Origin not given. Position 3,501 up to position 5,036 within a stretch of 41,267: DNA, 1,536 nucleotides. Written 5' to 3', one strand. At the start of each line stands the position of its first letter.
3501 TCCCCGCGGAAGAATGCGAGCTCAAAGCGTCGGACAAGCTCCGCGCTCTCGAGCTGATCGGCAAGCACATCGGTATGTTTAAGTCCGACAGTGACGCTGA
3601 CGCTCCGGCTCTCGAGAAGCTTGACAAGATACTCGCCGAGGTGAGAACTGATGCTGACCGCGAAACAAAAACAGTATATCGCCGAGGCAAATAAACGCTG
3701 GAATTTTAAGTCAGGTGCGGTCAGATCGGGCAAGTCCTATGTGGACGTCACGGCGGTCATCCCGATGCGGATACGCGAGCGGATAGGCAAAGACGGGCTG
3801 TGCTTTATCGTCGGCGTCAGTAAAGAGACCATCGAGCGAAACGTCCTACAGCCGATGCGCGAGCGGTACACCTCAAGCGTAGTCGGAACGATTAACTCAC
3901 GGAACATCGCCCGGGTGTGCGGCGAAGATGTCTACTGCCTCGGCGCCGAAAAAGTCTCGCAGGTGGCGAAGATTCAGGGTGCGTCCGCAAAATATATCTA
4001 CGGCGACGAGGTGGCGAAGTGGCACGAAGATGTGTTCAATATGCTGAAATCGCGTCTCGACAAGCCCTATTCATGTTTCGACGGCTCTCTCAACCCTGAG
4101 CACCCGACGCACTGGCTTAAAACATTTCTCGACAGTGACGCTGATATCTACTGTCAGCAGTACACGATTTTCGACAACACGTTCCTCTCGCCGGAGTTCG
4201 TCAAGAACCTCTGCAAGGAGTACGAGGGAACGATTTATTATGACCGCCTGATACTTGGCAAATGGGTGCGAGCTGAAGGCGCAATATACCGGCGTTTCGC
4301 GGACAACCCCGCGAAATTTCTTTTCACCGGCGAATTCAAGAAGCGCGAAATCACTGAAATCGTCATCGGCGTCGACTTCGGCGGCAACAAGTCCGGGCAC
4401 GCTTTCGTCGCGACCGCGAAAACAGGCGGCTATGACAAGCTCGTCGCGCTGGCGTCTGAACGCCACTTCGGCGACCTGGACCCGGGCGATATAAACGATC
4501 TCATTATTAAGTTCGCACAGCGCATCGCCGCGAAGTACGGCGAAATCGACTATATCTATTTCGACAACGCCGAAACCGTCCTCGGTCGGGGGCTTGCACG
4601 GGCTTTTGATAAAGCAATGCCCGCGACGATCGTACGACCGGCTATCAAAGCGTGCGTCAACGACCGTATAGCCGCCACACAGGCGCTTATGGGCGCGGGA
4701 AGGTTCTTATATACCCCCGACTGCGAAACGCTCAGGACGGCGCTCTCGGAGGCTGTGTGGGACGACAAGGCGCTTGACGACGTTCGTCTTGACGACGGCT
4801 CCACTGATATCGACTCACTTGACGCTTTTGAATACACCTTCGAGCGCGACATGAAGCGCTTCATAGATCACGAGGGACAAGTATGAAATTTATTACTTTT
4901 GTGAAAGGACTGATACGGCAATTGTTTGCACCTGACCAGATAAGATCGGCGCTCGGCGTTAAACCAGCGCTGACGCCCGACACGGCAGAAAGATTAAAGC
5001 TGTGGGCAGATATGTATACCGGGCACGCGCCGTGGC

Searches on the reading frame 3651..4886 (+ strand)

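Call 111: search_protein_families(library=pfam, proteins=[window:3651-4886:+], max_evalue=0.001)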
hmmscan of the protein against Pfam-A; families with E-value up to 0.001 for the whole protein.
window:3651-4886:+ (411 aa): 2 families
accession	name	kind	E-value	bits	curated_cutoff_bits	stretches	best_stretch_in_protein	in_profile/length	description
PF03237.21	Terminase_6N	-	3.2e-10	40.5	22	1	81-216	71-211/215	Terminase large subunit, T4likevirus-type, N-terminal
PF04466.19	Terminase_3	-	0.00044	20.3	23.2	1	112-193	98-189/201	Phage terminase large subunit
